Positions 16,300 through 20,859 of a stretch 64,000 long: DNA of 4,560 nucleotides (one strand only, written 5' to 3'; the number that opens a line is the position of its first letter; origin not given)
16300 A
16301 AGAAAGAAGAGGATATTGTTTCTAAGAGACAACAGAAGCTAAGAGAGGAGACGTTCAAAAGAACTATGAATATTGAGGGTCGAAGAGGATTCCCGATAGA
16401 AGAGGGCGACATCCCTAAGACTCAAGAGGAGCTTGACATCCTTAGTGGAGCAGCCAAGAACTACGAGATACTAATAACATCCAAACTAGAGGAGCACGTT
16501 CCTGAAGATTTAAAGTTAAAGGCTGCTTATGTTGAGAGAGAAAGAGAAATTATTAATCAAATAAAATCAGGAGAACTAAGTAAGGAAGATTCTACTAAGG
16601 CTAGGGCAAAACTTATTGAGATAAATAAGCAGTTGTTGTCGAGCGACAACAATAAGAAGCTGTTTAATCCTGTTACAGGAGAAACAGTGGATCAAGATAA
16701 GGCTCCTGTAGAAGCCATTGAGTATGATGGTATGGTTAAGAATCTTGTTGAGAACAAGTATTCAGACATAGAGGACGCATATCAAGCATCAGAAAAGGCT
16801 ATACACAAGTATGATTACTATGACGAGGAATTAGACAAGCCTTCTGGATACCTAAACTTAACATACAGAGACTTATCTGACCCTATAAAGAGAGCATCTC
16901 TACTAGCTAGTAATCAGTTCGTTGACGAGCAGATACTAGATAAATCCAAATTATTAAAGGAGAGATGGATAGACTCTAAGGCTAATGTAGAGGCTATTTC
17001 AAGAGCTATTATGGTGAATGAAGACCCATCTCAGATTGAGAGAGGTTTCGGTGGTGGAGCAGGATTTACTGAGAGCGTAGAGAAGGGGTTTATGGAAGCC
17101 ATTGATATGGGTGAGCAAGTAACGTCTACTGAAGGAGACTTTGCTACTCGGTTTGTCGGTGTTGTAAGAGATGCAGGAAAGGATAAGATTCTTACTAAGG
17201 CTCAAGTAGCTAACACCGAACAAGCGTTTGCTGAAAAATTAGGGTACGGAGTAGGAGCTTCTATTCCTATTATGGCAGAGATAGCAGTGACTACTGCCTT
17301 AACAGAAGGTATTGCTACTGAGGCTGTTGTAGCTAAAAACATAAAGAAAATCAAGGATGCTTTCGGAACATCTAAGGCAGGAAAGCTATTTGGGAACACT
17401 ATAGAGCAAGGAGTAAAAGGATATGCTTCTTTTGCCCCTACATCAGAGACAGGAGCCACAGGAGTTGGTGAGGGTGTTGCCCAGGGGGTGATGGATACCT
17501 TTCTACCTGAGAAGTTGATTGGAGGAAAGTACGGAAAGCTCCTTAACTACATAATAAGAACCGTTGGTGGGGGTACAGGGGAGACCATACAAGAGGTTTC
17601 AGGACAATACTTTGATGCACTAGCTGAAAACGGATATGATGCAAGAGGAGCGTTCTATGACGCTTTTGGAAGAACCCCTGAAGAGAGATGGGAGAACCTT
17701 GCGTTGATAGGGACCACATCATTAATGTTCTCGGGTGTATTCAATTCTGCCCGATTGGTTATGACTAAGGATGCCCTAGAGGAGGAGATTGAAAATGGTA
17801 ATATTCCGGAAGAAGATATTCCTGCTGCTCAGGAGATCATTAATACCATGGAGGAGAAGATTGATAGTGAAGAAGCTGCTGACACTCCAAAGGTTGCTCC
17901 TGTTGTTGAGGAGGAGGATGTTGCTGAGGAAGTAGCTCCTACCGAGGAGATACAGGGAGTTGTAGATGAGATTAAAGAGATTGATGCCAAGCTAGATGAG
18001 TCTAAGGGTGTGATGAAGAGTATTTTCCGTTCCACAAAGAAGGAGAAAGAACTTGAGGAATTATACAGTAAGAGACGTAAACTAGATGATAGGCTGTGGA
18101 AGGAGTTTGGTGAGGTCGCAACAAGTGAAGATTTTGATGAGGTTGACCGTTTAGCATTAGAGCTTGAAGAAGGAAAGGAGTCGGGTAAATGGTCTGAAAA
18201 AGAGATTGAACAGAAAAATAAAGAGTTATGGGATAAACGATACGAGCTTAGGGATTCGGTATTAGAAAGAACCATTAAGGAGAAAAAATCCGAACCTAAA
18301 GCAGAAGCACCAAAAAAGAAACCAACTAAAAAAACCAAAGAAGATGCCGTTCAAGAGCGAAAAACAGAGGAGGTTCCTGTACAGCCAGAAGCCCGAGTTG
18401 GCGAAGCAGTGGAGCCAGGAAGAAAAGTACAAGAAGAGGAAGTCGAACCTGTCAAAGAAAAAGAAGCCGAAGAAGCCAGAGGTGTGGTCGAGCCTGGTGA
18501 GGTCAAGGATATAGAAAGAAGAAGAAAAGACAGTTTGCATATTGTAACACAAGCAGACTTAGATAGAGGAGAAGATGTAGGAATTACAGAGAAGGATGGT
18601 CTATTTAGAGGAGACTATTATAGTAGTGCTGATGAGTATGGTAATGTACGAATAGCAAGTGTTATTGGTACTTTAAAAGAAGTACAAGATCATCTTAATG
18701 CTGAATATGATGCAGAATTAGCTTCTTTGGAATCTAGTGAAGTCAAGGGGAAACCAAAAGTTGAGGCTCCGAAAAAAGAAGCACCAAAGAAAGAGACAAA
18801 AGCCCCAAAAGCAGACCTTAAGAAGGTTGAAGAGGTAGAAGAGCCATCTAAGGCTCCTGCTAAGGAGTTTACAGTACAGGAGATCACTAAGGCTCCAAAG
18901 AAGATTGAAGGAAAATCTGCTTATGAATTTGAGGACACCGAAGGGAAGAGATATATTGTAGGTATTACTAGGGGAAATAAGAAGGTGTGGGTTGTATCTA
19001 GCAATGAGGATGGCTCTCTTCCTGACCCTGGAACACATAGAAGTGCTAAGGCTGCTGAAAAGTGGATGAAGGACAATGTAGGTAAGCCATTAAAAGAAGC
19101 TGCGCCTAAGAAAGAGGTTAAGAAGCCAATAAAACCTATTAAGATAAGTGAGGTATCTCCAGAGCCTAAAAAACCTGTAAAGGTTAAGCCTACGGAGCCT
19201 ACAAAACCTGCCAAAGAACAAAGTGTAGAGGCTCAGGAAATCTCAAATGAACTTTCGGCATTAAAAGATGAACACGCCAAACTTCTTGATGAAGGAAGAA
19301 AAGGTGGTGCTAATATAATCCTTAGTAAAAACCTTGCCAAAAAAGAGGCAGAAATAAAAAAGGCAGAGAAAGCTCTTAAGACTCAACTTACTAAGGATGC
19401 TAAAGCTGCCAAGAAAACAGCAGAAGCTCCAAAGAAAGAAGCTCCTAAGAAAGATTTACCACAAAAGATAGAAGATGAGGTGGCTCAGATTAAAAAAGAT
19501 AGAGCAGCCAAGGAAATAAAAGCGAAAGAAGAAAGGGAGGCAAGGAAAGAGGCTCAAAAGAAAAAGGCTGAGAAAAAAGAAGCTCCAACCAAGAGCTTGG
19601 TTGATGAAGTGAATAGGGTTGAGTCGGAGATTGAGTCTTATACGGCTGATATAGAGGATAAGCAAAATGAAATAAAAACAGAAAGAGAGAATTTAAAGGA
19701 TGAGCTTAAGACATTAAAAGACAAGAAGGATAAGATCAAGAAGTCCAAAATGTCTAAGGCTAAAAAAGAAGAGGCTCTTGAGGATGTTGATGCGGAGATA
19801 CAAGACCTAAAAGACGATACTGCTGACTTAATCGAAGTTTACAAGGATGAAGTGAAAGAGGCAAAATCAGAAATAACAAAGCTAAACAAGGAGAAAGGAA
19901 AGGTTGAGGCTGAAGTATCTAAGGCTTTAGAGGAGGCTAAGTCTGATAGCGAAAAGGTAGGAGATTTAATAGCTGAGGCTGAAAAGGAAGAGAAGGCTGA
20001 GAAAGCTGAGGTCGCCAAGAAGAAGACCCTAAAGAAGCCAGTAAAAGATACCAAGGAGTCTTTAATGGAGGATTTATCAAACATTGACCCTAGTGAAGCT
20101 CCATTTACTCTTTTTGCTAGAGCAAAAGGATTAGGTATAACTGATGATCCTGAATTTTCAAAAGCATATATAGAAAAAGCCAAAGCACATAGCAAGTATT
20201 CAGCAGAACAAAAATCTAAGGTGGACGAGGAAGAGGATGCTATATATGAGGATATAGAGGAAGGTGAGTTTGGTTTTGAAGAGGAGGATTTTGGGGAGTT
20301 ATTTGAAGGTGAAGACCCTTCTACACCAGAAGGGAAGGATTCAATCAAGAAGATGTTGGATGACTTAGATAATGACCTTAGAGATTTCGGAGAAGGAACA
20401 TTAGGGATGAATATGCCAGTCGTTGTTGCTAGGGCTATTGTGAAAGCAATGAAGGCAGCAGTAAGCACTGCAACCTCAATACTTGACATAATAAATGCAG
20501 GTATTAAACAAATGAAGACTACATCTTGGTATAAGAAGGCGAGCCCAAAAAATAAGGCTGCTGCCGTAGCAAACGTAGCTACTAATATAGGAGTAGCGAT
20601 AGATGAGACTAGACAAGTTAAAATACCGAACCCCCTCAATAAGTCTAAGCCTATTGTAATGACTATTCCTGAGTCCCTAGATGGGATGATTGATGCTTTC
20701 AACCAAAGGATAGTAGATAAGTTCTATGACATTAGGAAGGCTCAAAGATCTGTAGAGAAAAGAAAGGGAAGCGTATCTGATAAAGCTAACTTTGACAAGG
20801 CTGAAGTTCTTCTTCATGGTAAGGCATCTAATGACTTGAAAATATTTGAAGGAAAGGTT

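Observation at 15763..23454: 2563-aa virion protein with a duplicated N-terminal motif, a ~600-aa K/E/A/P spacer and a large C-terminal domain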

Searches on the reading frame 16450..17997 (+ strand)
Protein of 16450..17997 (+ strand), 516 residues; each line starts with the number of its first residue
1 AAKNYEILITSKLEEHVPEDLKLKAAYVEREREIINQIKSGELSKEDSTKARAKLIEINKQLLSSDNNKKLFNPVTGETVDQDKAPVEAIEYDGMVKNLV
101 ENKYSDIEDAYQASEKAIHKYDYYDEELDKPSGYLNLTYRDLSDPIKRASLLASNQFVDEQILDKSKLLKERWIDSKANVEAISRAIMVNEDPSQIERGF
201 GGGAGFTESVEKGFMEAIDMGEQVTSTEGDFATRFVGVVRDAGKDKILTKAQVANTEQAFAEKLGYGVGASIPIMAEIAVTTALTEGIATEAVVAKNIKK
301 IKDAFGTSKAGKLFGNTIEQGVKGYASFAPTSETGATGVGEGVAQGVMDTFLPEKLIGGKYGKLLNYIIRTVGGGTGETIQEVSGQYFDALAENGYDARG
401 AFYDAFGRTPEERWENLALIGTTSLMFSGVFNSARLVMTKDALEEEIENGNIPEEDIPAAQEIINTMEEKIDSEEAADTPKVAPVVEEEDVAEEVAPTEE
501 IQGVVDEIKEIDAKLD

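Call 50: find_homologous_proteins(query=A2, max_evalue=0.00001)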
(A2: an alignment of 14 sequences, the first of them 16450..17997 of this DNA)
Query A2 (14 sequences) (516 aa, profile of the alignment): 1 proteins with E <= 0.00001 among 8000 candidates.
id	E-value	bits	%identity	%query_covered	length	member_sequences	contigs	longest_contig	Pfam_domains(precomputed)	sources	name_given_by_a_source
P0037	1.9e-111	392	47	75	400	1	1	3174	-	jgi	jgi:hypothetical protein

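Call 52: find_related_loci(query=A2, collection=viral_contigs, flank=10000)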
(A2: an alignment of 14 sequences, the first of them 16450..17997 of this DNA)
Query A2 (516 aa) in viral_contigs; peptide patterns used: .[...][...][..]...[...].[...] (x = any residue, [..] = any of these).
98 stretches matched a pattern; 5 encode a relative of the query (tblastn E <= 1e-3); 5 distinct loci.
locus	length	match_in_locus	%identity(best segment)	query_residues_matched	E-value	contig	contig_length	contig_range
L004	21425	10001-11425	26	15-443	3e-29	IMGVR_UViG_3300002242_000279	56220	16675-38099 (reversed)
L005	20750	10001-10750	29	268-512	2e-20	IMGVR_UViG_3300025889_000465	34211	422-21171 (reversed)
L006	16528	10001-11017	25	133-448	2e-17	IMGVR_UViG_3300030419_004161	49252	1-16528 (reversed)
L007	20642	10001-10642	31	248-453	2e-25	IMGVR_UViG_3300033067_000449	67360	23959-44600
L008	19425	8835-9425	30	256-447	1e-12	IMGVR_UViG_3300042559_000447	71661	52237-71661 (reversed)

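Call 56: search_protein_families(library=pfam, proteins=[L007:8258-17401:+, L005:8153-20284:+, L007:1726-6030:+, L005:1539-5639:+], max_evalue=0.001)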
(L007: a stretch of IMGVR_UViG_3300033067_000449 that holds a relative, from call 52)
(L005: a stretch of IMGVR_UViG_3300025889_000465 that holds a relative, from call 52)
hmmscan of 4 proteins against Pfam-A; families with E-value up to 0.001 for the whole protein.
L007:8258-17401:+ (3048 aa): 1 family
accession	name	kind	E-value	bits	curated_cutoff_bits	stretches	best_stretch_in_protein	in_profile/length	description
PF18838.6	LPD23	-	2.5e-07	30.8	27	1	1400-1435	15-50/58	Large polyvalent protein associated domain 23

L005:8153-20284:+ (4044 aa): 3 families
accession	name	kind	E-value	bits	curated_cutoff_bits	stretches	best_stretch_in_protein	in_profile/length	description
PF18762.7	Kinase-PolyVal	-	7e-15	55.8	27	1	1545-1703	7-146/160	Serine/Threonine/Tyrosine Kinase found in polyvalent proteins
PF13508.13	Acetyltransf_7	-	4.4e-06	27.4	27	1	1254-1315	31-84/84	Acetyltransferase (GNAT) domain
PF14542.12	Acetyltransf_CG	-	3.3e-05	24.4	30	1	1250-1291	22-63/80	GCN5-related N-acetyl-transferase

L007:1726-6030:+ (1435 aa): 1 family
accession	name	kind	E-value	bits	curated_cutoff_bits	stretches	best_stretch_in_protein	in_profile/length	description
PF25731.1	crAss_MUZ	-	1.1e-38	133.5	27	3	989-1302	997-1223/1224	Crassvirus muzzle protein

L005:1539-5639:+ (1367 aa): 1 family
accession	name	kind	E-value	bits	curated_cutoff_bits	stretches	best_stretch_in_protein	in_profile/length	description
PF25731.1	crAss_MUZ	-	2e-44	152.5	27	3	855-1230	906-1222/1224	Crassvirus muzzle protein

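Call 64: predict_structure(alignment_id=A2)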
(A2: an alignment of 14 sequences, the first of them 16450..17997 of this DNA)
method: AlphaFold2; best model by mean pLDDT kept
length: 516 residues; sequences in the alignment: 14
mean_pLDDT: 58.1   pTM: 0.40
mean pLDDT of the five models: 58.1, 52.9, 52.4, 52.0, 51.6
residues with pLDDT >= 90: 21; 70-90: 164; 50-70: 108; < 50: 223
segments of 3 or more residues with pLDDT < 50: 192-205, 220-230, 245-252, 271-298, 304-315, 321-405, 407-409, 425-434, 474-516
pLDDT, mean of each block of 10 residues (from residue 1): 74 82 81 75 80 79 71 85 86 79 66 83 93 87 83 80 89 89 79 43 49 53 44 51 47 52 53 41 35 43 46 45 43 37 42 37 35 35 36 35 46 54 46 52 71 67 66 45 28 30 30 31
secondary structure, 60 per line:
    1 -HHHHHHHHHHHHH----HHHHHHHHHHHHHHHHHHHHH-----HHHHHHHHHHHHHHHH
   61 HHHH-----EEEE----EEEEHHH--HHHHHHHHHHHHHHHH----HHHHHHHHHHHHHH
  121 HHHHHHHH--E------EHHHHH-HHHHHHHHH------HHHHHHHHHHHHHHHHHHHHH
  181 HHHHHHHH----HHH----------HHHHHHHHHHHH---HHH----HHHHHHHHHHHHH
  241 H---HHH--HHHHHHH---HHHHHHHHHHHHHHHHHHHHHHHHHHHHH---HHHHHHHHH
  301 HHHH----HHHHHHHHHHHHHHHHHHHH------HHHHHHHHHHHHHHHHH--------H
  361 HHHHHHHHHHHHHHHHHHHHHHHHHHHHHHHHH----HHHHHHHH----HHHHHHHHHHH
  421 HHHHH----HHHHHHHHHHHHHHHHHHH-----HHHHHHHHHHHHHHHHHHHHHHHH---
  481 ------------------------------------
elements in order: H2-14 H19-39 H45-64 E70-73 E78-81 H87-102 H107-128 H139-143 H145-153 H160-188 H206-217 H228-241 H250-256 H260-288 H292-304 H309-328 H335-351 H360-393 H398-405 H410-425 H430-448 H454-477

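Call 69: search_solved_structures(query=A2, max_evalue=1)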
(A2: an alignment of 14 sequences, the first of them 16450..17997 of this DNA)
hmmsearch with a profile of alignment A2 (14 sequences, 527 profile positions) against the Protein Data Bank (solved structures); distinct sequences matched with E-value up to 1: 6.
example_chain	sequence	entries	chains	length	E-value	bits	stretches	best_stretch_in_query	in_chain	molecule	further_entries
5tgw_A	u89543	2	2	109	0.23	13.5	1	32-132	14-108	PS1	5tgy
9ti4_s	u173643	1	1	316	0.58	12.2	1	425-451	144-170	NADH-ubiquinone oxidoreductase chain 1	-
9cwt_s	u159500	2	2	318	0.59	12.2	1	425-451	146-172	NADH-ubiquinone oxidoreductase chain 1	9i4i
5xtc_s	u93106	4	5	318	0.59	12.2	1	425-451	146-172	NADH-ubiquinone oxidoreductase chain 1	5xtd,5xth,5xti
7ejo_B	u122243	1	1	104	0.81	11.7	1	29-94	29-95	Enhancer of rudimentary homolog 2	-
7o6l_A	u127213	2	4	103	0.88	11.6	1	28-94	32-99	Enhancer of rudimentary homolog 2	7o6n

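Call 70: fold_search(model_id=the predicted structure, library=pdb)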
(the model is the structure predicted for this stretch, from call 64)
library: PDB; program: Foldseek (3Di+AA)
matches with E <= 10: 82; with E <= 0.001: 0
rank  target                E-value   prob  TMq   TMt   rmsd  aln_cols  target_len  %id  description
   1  3e6y_B                9.3e-01  0.28  0.17  0.27  17.0       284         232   14  Structure of 14-3-3 in complex with the differentiation-inducing agent Cotylenin A (released 2009-03-10)
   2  1qja_B                1.5e+00  0.28  0.17  0.31  16.3       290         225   12  14-3-3 ZETA/PHOSPHOPEPTIDE COMPLEX (MODE 2) (released 1999-09-15)
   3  5nwi_A                1.5e+00  0.23  0.19  0.32  16.5       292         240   14  14-3-3c in complex with CPP (released 2017-11-22)
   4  7xbq_A                1.7e+00  0.20  0.16  0.27  16.7       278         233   12  Crystal structure of potato 14-3-3 protein St14f (released 2022-07-20)
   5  8qt5_C                2.0e+00  0.21  0.17  0.28  16.1       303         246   13  Crystal structure of Arabidopsis thaliana 14-3-3 isoform lambda in complex with a phosphopeptide from the transcriptio (released 2023-10-25)
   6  8qt5_A                2.1e+00  0.20  0.16  0.26  16.5       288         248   11  Crystal structure of Arabidopsis thaliana 14-3-3 isoform lambda in complex with a phosphopeptide from the transcriptio (released 2023-10-25)
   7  9fvl_B                2.1e+00  0.18  0.16  0.27  16.5       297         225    8  Dimeric 14-3-3 zeta in complex with unphosphorylated MAP2c peptide (released 2025-02-12)
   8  8qtt_C                2.1e+00  0.15  0.16  0.24  16.0       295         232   14  Crystal structure of a C-terminally truncated version of Arabidopsis thaliana 14-3-3 omega in complex with a phosphope (released 2023-11-15)
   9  6bd1_A                2.2e+00  0.18  0.17  0.28  16.5       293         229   12  Complex of 14-3-3 theta with an IRSp53 peptide phosphorylated at S366 (released 2018-10-24)
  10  8qtt_H                2.3e+00  0.18  0.15  0.28  16.2       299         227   13  Crystal structure of a C-terminally truncated version of Arabidopsis thaliana 14-3-3 omega in complex with a phosphope (released 2023-11-15)
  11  2o98_B                2.3e+00  0.15  0.15  0.26  16.7       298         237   15  Structure of the 14-3-3 / H+-ATPase plant complex (released 2007-04-03)
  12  8qtt_F                2.4e+00  0.18  0.16  0.27  16.2       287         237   14  Crystal structure of a C-terminally truncated version of Arabidopsis thaliana 14-3-3 omega in complex with a phosphope (released 2023-11-15)
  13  8p1h_B                2.5e+00  0.14  0.14  0.23  16.3       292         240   11  Crystal structure of the chimera of human 14-3-3 zeta and phosphorylated cytoplasmic loop fragment of the alpha7 acety (released 2023-10-18)
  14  8qt5_F                2.6e+00  0.16  0.16  0.28  16.6       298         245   12  Crystal structure of Arabidopsis thaliana 14-3-3 isoform lambda in complex with a phosphopeptide from the transcriptio (released 2023-10-25)
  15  1o9d_A                2.6e+00  0.14  0.17  0.26  16.9       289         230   14  Structural view of a fungal toxin acting on a 14-3-3 regulatory complex (released 2003-03-06)
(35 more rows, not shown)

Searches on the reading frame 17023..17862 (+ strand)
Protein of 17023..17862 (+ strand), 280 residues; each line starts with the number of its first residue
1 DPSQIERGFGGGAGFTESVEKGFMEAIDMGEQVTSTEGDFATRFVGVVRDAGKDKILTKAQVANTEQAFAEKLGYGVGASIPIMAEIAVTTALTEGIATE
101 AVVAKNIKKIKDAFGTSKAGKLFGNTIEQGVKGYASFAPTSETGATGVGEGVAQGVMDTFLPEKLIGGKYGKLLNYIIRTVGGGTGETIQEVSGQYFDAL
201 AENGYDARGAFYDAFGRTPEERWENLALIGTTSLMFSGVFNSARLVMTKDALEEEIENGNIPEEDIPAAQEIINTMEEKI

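Call 85: search_protein_families(library=pfam, proteins=[window:17023-17862:+], max_evalue=5)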
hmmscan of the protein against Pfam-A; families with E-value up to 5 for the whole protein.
window:17023-17862:+ (280 aa): 0 families

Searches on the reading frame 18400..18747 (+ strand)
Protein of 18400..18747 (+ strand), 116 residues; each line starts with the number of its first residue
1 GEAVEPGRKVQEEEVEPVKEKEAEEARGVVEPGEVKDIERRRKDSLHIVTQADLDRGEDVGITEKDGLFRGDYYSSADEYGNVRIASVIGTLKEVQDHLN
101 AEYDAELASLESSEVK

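Call 85: search_protein_families(library=pfam, proteins=[window:18400-18747:+], max_evalue=5)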
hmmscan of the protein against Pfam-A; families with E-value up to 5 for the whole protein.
window:18400-18747:+ (116 aa): 0 families

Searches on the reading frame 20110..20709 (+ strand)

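Call 85: search_protein_families(library=pfam, proteins=[window:20110-20709:+], max_evalue=5)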
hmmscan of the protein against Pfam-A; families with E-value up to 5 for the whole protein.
window:20110-20709:+ (200 aa): 3 families
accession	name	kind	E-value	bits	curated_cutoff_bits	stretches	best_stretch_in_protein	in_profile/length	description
PF10836.13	DUF2574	-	0.02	15.2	27.5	1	98-170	14-87/93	Protein of unknown function (DUF2574)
PF13729.12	TraF_2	-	0.035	13.7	25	1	33-163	30-144/264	F plasmid transfer operon, TraF, protein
PF16456.10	YmgD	-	0.056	13.8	27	1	146-183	18-55/82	YmgD protein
